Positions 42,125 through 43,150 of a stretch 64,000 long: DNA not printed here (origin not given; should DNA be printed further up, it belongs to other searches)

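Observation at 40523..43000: Alternative-oxidase-like di-iron protein divergently paired with an FAD-linked (D-lactate-DH/GlcD-like) oxidase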

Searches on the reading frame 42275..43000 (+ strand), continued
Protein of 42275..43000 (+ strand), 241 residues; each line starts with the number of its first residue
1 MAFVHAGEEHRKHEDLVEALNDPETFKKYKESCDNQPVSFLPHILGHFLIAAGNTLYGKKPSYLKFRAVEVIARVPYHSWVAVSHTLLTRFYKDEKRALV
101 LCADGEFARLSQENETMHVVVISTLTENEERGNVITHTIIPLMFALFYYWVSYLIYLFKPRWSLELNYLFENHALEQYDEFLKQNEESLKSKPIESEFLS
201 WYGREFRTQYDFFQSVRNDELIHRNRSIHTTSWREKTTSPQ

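Call 21: find_related_loci(query=A1, collection=genome_contigs, flank=6000)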
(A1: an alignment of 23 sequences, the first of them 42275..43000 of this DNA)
Query A1 (241 aa) in genome_contigs; peptide patterns used: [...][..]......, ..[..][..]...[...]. (x = any residue, [..] = any of these).
243 stretches matched a pattern; 215 encode a relative of the query (tblastn E <= 1e-3); the best 80 are kept; 80 distinct loci.
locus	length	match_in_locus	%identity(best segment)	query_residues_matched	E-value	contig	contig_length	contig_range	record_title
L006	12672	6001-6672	70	9-232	4e-110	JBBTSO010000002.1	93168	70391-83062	MAG: Patescibacteria group bacterium isolate H41-bin155_1 H41_bin155_1_000000000002, whole genome shotgun sequence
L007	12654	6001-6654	62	12-229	9e-93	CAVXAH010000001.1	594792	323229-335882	MAG: uncultured bacterium isolate MFD01275.bin.1.77 genome assembly, contig: contig_4149, whole genome shotgun sequence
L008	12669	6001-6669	60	14-236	3e-91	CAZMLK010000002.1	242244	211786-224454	MAG TPA_asm: uncultured Candidatus Saccharibacteria bacterium isolate SRP342105_co1_72 genome assembly, contig: NODE_41_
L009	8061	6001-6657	60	10-228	3e-91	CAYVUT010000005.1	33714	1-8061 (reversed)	MAG TPA_asm: uncultured Candidatus Saccharibacteria bacterium isolate binchicken_co134_152 genome assembly, contig: NODE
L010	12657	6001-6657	63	10-229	5e-91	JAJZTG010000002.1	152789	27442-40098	MAG: bacterium isolate SKS3.bin68 NODE_122_length_152789_cov_6.440693, whole genome shotgun sequence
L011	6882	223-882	61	13-232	2e-89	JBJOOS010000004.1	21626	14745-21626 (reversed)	MAG: Candidatus Parcubacteria bacterium isolate watershed3_2019_sw_WHONDRS-S19S_0084_A_bin.15 scaffold_0000218, whole ge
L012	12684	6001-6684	61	8-236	3e-90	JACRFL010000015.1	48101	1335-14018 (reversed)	MAG: Candidatus Kaiserbacteria bacterium isolate NC_groundwater_1724_Pr3_B-0.1um_57_17 SR-2_scaffold_141_3415659, whole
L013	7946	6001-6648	63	14-229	1e-89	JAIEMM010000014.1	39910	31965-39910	MAG: Patescibacteria group bacterium isolate co.spades.CONCOCT.2.5kb_058 c_000000000024, whole genome shotgun sequence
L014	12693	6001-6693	58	9-239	1e-89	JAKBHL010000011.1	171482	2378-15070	MAG: bacterium isolate DBS1-3.bin101 NODE_57_length_171482_cov_3.30188, whole genome shotgun sequence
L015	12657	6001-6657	62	14-232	5e-89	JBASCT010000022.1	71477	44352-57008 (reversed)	MAG: Minisyncoccia bacterium isolate MFD03501_ilm_asm_bin2 k127_76456, whole genome shotgun sequence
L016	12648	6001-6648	63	14-229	5e-89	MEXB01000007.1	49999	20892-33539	MAG: Candidatus Adlerbacteria bacterium RIFOXYC1_FULL_48_26 rifoxyc1_full_scaffold_199, whole genome shotgun sequence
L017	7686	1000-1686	59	1-229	3e-89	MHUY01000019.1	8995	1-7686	MAG: Candidatus Yonathbacteria bacterium RIFOXYC2_FULL_47_9 rifoxyc2_full_scaffold_2206, whole genome shotgun sequence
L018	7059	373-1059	60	1-232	7e-89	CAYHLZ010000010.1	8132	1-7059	MAG TPA_asm: uncultured Candidatus Saccharibacteria bacterium isolate ERP119705_co13_60 genome assembly, contig: NODE_11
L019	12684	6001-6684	57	8-235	1e-88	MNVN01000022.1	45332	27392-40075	MAG: Candidatus Nomurabacteria bacterium CG1_02_43_90 cg1_0.2_scaffold_641_c, whole genome shotgun sequence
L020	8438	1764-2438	60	11-235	1e-88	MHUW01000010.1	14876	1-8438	MAG: Candidatus Yonathbacteria bacterium RIFCSPLOWO2_01_FULL_47_33b rifcsplowo2_01_scaffold_21053, whole genome shotgun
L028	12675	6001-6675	57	4-228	4e-87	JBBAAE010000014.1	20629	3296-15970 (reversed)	MAG: Candidatus Paceibacterota bacterium isolate SO_2017_GW3_33 scaffold_1462_c1_OW296A_2017, whole genome shotgun seque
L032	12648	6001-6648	57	14-229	1e-86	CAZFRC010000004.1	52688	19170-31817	MAG TPA_asm: uncultured Candidatus Saccharibacteria bacterium isolate binchicken_co58_84 genome assembly, contig: NODE_4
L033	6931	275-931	59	10-228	6e-87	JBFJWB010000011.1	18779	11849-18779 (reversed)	MAG: Candidatus Paceibacteria bacterium isolate Mix_sand19.2022.05.G.120 k141_3256078_length_18779_cov_9.2380, whole gen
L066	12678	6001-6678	54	4-228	2e-81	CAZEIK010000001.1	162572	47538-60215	MAG TPA_asm: uncultured Candidatus Saccharibacteria bacterium isolate SRP257259_co1_270 genome assembly, contig: NODE_70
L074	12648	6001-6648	55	14-229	2e-80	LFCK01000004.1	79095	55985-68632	MAG: Parcubacteria bacterium C7867-001 C7867_00041, whole genome shotgun sequence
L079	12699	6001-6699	53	8-240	2e-79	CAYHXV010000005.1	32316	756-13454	MAG TPA_asm: uncultured Candidatus Saccharibacteria bacterium isolate ERP119705_co17_327 genome assembly, contig: NODE_1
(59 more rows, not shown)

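Call 26: search_protein_representatives(alignment_id=A1)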
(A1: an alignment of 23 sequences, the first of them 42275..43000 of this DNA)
Query: 23 sequences, 233 profile positions. Proteins with E-value up to 0.001 (for the whole library): 500; up to 1e-10: 158; up to 1e-30: 16. The best 150 are listed.
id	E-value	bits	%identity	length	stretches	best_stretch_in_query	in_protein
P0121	1.3e-110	384.7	-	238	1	5-230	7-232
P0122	5.2e-79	281.3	-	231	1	6-230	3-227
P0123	3.0e-77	275.5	-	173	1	66-230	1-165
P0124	1.6e-70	253.5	-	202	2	146-230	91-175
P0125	5.5e-68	245.2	-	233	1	4-226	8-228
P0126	3.1e-67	242.8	-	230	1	5-230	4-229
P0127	2.2e-66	240.0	-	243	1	25-228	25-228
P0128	1.8e-61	223.9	-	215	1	39-229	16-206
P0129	1.8e-55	204.2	-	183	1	4-146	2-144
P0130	5.3e-54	199.5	-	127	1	105-229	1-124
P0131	3.0e-51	190.5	-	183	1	49-228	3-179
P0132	1.2e-48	182.0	-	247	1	6-141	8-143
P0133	5.6e-40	153.6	-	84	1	146-228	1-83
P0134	4.6e-39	150.6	-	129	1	1-106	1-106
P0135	1.7e-32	129.1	-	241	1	112-204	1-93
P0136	1.0e-31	126.5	-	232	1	46-227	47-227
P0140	1.1e-26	110.0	-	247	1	41-225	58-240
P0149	5.6e-23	97.9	-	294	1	20-202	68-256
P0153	1.0e-22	97.1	-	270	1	41-226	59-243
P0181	8.9e-16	74.4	-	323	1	50-187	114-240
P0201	4.1e-14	68.9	-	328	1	50-196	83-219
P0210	9.8e-14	67.7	-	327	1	50-217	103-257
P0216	1.5e-13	67.0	-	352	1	41-210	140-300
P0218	1.9e-13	66.8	-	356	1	46-205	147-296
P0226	1.0e-12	64.3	-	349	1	51-214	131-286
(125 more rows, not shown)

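Call 27: list_cluster_members(proteins=[P0136, P0140, P0149, P0153, P0181, P0201, P0210, P0216, P0218, P0226])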
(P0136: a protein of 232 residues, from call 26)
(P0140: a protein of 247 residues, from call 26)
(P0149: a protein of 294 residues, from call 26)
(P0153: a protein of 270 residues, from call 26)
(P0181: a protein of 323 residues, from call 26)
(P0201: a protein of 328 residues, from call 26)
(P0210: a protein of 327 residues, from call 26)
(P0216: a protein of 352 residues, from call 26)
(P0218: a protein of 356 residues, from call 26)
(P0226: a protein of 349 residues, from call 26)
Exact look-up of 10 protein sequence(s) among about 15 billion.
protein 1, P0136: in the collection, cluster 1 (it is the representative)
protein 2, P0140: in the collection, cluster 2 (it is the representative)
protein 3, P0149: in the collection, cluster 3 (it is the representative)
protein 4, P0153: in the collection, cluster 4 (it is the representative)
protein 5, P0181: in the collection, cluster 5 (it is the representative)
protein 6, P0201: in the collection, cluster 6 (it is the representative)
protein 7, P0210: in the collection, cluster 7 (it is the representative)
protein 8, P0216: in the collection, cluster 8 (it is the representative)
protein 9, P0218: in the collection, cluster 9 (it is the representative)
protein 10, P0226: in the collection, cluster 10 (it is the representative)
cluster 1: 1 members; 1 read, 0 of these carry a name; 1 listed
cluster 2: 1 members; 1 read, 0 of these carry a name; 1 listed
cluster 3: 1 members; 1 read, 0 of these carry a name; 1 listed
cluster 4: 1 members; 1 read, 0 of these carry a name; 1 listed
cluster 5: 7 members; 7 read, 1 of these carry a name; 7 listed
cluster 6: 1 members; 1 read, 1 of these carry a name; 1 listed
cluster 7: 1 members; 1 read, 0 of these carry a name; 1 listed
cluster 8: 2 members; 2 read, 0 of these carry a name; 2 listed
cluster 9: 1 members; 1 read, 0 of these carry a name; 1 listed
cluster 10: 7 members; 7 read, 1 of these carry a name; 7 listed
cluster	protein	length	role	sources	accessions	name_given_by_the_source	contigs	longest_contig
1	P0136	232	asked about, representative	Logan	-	-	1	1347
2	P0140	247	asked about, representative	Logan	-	-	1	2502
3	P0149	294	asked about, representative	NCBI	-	-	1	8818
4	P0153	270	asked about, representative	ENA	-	-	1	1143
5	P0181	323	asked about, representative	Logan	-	-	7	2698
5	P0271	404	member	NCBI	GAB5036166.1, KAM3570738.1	immutans protein [Nannochloropsis oceanica]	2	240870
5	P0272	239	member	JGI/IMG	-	-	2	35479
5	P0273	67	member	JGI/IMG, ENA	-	-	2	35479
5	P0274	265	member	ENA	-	-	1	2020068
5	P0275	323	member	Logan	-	-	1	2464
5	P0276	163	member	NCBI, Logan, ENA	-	-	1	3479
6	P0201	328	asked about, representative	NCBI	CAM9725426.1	unnamed protein product [Chrysoparadoxa australica]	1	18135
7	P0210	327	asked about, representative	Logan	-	-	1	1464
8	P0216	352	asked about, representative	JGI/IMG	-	-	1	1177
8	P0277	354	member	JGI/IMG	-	-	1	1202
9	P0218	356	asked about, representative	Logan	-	-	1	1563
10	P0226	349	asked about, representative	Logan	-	-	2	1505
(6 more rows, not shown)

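Call 28: predict_structure(alignment_id=A1)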
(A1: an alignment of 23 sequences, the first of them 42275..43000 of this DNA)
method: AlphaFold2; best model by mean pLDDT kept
length: 241 residues; sequences in the alignment: 23
mean_pLDDT: 88.0   pTM: 0.87
mean pLDDT of the five models: 88.0, 87.7, 86.8, 86.4, 85.2
residues with pLDDT >= 90: 150; 70-90: 70; 50-70: 18; < 50: 3
segments of 3 or more residues with pLDDT < 50: none
pLDDT, mean of each block of 10 residues (from residue 1): 66 95 97 91 94 95 94 75 70 85 78 85 91 87 90 91 93 96 98 93 92 97 92 70 48
secondary structure, 60 per line:
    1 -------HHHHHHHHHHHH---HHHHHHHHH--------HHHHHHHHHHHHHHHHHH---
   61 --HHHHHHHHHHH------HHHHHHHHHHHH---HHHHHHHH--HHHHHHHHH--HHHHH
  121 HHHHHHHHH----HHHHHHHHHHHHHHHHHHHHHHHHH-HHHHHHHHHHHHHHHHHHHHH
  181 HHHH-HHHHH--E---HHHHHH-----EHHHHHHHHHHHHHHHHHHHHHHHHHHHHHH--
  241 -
elements in order: H8-19 H23-31 H40-57 H63-73 H80-91 H95-102 H105-113 H116-129 H134-158 H160-184 H186-190 H197-202 H209-238

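Call 32: fold_search(model_id=the predicted structure, library=pdb)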
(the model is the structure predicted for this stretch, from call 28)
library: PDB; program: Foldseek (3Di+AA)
matches with E <= 10: 64; with E <= 0.001: 0
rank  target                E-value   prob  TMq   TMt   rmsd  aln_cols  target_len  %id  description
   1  3vva_A                2.8e-03  1.00  0.57  0.52   8.5       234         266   17  Crystal structure of cyanide-insensitive alternative oxidase from Trypanosoma brucei with ascofuranone derivative (released 2013-03-13)
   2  3vva_C                1.1e-02  1.00  0.57  0.52   8.3       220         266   16  Crystal structure of cyanide-insensitive alternative oxidase from Trypanosoma brucei with ascofuranone derivative (released 2013-03-13)
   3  3vv9_A                1.3e-02  1.00  0.57  0.52   8.5       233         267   16  Crystal structure of cyanide-insensitive alternative oxidase from Trypanosoma brucei (released 2013-03-13)
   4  5zdp_D                1.3e-02  1.00  0.57  0.52   8.0       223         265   16  Crystal structure of cyanide-insensitive alternative oxidase from Trypanosoma brucei with ferulenol (released 2019-02-27)
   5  9kun_B                1.4e-02  1.00  0.58  0.52   8.4       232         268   16  Crystal structure of ligand-free trypanosome alternative oxidase (released 2025-09-10)
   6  3w54_A                1.7e-02  1.00  0.57  0.53   8.4       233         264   15  Crystal structure of cyanide-insensitive alternative oxidase from Trypanosoma brucei with colletochlorin B (released 2013-03-13)
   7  3w54_D                1.8e-02  1.00  0.56  0.52   8.7       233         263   14  Crystal structure of cyanide-insensitive alternative oxidase from Trypanosoma brucei with colletochlorin B (released 2013-03-13)
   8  9kun_D                1.9e-02  1.00  0.58  0.52   8.4       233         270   15  Crystal structure of ligand-free trypanosome alternative oxidase (released 2025-09-10)
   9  3vva_B                1.9e-02  1.00  0.56  0.52   8.4       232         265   16  Crystal structure of cyanide-insensitive alternative oxidase from Trypanosoma brucei with ascofuranone derivative (released 2013-03-13)
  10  3vv9_C                3.2e-02  1.00  0.56  0.51   8.7       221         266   16  Crystal structure of cyanide-insensitive alternative oxidase from Trypanosoma brucei (released 2013-03-13)
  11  9m2a_A                3.6e-02  1.00  0.57  0.52   8.0       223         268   15  The crystal structure of the trypanosome alternative oxidase complexed with a trypanocidal phosphonium derivative (com (released 2025-09-10)
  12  3vv9_B                3.9e-02  1.00  0.58  0.53   7.7       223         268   16  Crystal structure of cyanide-insensitive alternative oxidase from Trypanosoma brucei (released 2013-03-13)
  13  9m2a_D                5.2e-02  1.00  0.54  0.49   8.7       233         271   18  The crystal structure of the trypanosome alternative oxidase complexed with a trypanocidal phosphonium derivative (com (released 2025-09-10)
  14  4zvb_B                2.9e+00  0.04  0.15  0.21  14.7       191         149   10  Crystal structure of globin domain of the E. coli DosC - form II (ferrous) (released 2015-11-11)
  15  8e0m_L                3.0e+00  0.06  0.16  0.22  18.4       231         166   13  Homotrimeric variant of tcTRP9, BGL15 (released 2023-04-12)
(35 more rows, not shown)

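Call 50: search_solved_structures(query=A2, max_evalue=10, show_alignments=1)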
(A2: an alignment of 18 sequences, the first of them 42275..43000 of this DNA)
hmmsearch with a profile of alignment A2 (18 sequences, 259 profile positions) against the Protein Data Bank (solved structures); distinct sequences matched with E-value up to 10: 5.
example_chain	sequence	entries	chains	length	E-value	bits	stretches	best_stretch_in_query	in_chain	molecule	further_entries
9m2a_A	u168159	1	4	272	7.1e-06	28.9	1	120-253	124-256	Alternative oxidase, mitochondrial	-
9kun_A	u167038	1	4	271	7.1e-06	28.9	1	120-253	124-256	Alternative oxidase, mitochondrial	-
3vv9_A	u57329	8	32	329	1.1e-05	28.3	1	120-253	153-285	Alternative oxidase, mitochondrial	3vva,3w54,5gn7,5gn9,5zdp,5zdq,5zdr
9e6q_AR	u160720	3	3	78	0.25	14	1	72-140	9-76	Large ribosomal subunit protein eL20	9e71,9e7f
3n8t_A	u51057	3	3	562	1.4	11.6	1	172-233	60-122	alpha-amylase, GH57 family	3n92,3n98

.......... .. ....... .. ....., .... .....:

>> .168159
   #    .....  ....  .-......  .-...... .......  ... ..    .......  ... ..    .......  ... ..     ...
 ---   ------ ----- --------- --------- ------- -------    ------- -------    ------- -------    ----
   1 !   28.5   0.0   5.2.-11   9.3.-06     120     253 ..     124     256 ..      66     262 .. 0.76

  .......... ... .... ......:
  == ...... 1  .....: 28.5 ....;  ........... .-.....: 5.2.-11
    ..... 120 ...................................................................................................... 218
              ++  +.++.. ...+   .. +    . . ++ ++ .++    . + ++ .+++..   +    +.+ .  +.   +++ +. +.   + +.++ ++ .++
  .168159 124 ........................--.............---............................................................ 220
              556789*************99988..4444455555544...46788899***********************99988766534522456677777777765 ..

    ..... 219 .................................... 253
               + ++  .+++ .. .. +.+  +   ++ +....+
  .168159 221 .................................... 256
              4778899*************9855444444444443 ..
